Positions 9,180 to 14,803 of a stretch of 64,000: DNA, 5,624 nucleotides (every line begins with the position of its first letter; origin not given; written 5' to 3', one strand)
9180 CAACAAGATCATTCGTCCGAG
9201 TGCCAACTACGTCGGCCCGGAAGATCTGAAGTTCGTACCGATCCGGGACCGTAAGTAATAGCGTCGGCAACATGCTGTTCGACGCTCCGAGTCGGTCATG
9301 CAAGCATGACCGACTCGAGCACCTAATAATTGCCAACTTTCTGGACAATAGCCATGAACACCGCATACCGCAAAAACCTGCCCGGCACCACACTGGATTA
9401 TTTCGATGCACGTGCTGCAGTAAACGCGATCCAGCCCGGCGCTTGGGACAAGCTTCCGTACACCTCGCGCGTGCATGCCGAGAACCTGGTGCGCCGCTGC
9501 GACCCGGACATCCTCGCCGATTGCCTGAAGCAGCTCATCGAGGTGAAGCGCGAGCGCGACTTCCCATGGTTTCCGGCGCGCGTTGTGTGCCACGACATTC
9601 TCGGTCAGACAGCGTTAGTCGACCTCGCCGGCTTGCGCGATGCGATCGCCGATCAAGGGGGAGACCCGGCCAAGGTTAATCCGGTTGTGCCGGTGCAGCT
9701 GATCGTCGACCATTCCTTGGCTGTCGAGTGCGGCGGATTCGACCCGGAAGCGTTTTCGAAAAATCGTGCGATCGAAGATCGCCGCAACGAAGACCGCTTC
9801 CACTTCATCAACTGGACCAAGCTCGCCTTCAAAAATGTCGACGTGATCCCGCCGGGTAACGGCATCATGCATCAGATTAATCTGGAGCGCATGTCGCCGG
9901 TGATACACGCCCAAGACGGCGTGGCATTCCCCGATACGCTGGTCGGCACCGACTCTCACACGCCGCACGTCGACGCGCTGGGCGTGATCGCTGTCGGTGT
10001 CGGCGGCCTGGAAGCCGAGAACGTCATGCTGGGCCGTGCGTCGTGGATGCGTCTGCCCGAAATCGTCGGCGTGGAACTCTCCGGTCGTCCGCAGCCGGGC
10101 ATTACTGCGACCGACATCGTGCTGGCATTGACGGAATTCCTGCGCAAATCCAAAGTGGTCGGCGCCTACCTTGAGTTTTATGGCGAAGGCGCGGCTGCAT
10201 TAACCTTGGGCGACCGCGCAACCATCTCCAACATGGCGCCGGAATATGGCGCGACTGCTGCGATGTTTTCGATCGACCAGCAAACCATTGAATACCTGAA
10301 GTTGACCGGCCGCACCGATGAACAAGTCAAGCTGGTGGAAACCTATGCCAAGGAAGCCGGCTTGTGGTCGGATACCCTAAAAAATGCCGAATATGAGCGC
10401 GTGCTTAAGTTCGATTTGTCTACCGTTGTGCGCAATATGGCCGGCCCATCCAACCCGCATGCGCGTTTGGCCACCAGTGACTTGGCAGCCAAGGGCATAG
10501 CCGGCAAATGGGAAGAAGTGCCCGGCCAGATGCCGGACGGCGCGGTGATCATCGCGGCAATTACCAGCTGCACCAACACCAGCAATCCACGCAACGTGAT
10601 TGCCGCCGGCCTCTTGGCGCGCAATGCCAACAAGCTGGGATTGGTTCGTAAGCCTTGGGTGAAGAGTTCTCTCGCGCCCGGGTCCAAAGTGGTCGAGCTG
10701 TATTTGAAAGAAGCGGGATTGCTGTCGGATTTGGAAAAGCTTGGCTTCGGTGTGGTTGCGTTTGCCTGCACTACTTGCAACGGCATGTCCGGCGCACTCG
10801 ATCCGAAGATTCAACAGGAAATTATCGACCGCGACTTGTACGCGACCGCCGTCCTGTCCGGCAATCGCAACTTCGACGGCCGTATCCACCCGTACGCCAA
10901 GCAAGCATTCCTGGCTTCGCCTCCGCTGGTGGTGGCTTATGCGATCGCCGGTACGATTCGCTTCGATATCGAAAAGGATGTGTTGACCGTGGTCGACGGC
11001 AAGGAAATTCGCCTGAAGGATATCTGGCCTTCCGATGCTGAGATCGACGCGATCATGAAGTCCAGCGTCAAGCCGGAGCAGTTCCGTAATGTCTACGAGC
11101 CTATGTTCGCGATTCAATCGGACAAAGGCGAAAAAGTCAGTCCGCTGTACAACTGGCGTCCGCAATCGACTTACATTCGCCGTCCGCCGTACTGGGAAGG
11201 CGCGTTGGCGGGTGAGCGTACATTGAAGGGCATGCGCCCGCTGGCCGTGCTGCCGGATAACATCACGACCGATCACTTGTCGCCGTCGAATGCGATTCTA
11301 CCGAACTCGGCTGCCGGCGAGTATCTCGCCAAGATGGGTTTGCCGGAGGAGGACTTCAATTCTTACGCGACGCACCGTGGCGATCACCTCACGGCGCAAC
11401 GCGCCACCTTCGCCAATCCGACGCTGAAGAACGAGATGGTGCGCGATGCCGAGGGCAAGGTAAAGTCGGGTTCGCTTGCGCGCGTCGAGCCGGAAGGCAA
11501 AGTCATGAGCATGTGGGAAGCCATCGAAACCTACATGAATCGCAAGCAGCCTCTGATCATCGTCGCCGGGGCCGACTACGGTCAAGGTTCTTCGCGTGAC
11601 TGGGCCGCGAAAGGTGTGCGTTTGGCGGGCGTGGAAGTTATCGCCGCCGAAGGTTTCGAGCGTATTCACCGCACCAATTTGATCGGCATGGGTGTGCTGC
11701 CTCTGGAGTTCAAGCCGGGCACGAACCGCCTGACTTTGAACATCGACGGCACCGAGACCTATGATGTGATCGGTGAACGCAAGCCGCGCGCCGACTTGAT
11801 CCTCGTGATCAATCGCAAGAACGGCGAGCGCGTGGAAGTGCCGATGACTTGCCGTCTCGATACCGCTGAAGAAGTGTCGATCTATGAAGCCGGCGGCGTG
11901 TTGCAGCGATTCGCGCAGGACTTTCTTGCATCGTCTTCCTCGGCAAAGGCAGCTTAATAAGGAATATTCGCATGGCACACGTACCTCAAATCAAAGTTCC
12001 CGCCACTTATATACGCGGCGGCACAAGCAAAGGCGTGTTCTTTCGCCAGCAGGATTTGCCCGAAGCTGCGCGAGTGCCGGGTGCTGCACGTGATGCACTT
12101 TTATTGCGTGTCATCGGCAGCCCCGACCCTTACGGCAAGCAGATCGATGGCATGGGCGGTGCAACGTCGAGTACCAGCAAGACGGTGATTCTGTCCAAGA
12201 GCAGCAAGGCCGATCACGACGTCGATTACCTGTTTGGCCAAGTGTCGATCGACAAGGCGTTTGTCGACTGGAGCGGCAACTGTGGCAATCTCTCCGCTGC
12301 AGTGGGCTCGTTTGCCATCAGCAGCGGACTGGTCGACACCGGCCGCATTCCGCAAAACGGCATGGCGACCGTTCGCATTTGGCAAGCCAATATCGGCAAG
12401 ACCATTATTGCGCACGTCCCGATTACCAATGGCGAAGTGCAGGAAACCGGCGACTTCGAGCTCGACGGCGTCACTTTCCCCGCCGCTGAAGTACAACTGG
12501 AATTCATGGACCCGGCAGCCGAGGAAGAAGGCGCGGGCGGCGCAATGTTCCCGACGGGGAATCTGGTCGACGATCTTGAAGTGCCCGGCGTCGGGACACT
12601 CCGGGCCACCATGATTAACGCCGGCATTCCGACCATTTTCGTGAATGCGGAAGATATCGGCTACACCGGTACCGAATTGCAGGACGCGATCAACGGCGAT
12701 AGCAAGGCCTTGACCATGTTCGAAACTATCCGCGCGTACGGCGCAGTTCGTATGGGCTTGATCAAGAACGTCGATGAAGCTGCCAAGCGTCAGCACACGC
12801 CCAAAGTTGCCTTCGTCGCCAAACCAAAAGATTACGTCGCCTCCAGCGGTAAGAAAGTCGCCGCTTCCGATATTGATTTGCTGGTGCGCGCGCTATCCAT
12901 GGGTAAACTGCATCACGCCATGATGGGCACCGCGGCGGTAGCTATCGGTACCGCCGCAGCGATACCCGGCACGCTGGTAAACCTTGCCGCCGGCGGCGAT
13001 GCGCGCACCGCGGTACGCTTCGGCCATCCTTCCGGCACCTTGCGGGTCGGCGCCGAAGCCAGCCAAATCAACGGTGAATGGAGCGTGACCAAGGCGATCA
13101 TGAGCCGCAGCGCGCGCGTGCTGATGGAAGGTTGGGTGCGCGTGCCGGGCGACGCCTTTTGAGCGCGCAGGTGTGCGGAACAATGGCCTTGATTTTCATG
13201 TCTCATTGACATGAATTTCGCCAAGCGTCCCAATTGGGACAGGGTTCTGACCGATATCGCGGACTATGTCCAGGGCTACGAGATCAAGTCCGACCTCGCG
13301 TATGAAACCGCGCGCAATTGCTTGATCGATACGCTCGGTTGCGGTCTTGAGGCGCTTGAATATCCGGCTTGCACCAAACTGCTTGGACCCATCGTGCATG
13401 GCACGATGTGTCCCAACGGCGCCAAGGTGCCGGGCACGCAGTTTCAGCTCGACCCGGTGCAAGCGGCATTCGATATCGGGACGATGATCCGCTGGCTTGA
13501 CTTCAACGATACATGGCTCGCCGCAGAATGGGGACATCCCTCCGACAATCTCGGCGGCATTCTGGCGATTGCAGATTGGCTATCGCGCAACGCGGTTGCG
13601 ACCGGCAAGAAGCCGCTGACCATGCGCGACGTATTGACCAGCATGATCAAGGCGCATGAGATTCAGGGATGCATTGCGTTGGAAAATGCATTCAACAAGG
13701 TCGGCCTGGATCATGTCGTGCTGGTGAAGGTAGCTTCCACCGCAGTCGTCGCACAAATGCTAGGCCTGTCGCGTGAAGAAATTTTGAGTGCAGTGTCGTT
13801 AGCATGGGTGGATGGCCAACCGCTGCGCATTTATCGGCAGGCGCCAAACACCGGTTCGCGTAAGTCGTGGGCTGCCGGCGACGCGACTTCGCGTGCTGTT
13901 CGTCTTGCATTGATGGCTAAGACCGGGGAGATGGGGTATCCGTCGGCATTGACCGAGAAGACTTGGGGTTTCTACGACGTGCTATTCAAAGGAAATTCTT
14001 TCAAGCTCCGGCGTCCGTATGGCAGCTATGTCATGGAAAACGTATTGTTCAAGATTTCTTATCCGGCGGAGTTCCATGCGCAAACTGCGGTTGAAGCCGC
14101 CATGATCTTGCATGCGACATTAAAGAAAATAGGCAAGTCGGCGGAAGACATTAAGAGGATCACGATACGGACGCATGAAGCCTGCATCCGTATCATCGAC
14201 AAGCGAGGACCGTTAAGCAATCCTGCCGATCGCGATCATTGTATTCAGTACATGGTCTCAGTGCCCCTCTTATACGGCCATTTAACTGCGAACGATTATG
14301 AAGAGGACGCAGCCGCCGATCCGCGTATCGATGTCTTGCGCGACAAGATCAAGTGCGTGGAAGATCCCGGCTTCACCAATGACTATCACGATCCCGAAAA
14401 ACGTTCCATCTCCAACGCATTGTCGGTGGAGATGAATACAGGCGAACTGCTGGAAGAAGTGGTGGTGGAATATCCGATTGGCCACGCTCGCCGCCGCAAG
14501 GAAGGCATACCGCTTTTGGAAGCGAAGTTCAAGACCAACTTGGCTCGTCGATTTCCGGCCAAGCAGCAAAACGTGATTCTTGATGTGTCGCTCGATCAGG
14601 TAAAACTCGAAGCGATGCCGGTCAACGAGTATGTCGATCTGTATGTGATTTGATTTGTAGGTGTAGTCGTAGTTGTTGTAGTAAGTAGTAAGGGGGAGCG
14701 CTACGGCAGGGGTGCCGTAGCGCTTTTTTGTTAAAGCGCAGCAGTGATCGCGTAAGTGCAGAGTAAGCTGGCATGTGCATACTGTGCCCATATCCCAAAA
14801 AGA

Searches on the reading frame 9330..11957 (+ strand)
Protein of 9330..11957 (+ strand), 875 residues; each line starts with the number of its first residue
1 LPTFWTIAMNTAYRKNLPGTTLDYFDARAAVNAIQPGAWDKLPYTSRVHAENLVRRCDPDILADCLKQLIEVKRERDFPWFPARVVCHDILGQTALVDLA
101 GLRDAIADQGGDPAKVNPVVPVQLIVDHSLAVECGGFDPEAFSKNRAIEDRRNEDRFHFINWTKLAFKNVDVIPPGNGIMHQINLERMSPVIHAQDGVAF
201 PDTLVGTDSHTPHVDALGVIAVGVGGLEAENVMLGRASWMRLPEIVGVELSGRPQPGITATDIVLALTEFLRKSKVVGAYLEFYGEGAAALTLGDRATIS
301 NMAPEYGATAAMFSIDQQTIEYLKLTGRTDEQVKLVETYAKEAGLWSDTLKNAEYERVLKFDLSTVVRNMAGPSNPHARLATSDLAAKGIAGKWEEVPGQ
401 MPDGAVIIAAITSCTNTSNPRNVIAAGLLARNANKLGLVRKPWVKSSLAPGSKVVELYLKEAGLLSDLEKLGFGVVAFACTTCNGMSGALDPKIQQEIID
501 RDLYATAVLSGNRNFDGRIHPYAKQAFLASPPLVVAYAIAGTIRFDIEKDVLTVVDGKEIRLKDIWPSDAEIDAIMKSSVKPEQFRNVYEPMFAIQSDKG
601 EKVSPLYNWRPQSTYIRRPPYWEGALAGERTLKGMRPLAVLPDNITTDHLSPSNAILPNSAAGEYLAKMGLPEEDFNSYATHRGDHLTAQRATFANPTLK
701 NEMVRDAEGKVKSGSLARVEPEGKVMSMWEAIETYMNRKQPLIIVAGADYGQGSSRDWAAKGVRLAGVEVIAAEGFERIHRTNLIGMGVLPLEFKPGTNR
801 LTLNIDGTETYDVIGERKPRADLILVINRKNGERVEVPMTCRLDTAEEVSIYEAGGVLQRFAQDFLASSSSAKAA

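Call 32: search_protein_families(library=ncbifam, proteins=[window:9330-11957:+], max_evalue=1e-10)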
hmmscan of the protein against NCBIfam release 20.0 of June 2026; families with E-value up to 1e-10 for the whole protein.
window:9330-11957:+ (875 aa): 18 families
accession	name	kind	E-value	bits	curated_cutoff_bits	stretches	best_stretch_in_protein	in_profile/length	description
TIGR02333.1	2met_isocit_dHY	equivalog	0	1800.2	1419.85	1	10-867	1-858/858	Fe/S-dependent 2-methylisocitrate dehydratase AcnD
NF009520.0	PRK12881.1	subfamily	0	1283.7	905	1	13-867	9-892/893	aconitate hydratase AcnA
NF006757.0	PRK09277.1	subfamily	0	1256.1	686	1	9-867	5-886/888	aconitate hydratase AcnA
TIGR01341.1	aconitase_1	equivalog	2.8e-278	925.3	945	1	37-864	16-874/876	aconitate hydratase AcnA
NF005558.0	PRK07229.1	equivalog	3.5e-94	316.6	612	1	125-862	62-642/647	aconitate hydratase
TIGR01340.1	aconitase_mito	equivalog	7.6e-74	249.3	825.35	2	117-564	80-493/745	aconitate hydratase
TIGR01342.1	acon_putative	hypoth_equivalog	5.1e-66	223.2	719.15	2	150-543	68-406/655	putative aconitate hydratase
NF001614.1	PRK00402.1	subfamily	5.5e-43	147.2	385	1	178-543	99-411/415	aconitase/3-isopropylmalate dehydratase large subunit family protein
TIGR02086.1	IPMI_arch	subfamily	1.2e-36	126.3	410.15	1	170-543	87-406/411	3-isopropylmalate dehydratase/homoaconitate hydratase family large subunit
NF004016.0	PRK05478.1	subfamily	2.8e-36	125.1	510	1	191-378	111-297/468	3-isopropylmalate dehydratase large subunit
NF009116.0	PRK12466.1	subfamily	5e-36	124.3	531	1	191-377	113-298/472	3-isopropylmalate dehydratase large subunit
TIGR01343.1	hacA_fam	subfamily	2.9e-35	121.7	385.7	1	173-543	91-408/412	homoaconitate hydratase family protein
TIGR02083.1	LEU2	equivalog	3e-35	122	610.65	1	197-543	109-413/419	3-isopropylmalate dehydratase large subunit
TIGR00139.1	h_aconitase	equivalog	3.8e-33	114.8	529.9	1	168-544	91-452/709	homoaconitase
NF040615.1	HacA_Meth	equivalog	2.2e-28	99.1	550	1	175-544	93-416/419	homoaconitase large subunit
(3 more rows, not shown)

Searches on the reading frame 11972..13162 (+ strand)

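Call 32: search_protein_families(library=ncbifam, proteins=[window:11972-13162:+], max_evalue=1e-10)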
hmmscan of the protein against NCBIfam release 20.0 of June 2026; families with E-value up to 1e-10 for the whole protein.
window:11972-13162:+ (396 aa): 2 families
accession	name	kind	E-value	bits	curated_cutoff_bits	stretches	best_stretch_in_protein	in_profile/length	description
TIGR02334.1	prpF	equivalog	3.6e-232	770.1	440.55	1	4-396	1-390/390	2-methylaconitate cis-trans isomerase PrpF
NF033377.1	OMA_tautomer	equivalog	2.8e-81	273.2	440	1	14-391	1-348/349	4-oxalomesaconate tautomerase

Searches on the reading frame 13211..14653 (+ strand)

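Call 32: search_protein_families(library=ncbifam, proteins=[window:13211-14653:+], max_evalue=1e-10)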
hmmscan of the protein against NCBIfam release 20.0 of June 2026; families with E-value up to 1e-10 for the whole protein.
window:13211-14653:+ (480 aa): 3 families
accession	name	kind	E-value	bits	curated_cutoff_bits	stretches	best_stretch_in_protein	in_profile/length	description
NF006943.0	PRK09425.1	equivalog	9.3e-265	878.8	575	1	4-480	7-480/480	bifunctional 2-methylcitrate dehydratase/aconitate hydratase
TIGR02330.1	prpD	equivalog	4.5e-255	846.6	458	1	10-480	1-468/468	2-methylcitrate dehydratase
NF042438.1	PrpD_hiGCgrampos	equivalog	2.1e-27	95.9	950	1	66-417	75-424/499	2-methylcitrate dehydratase PrpD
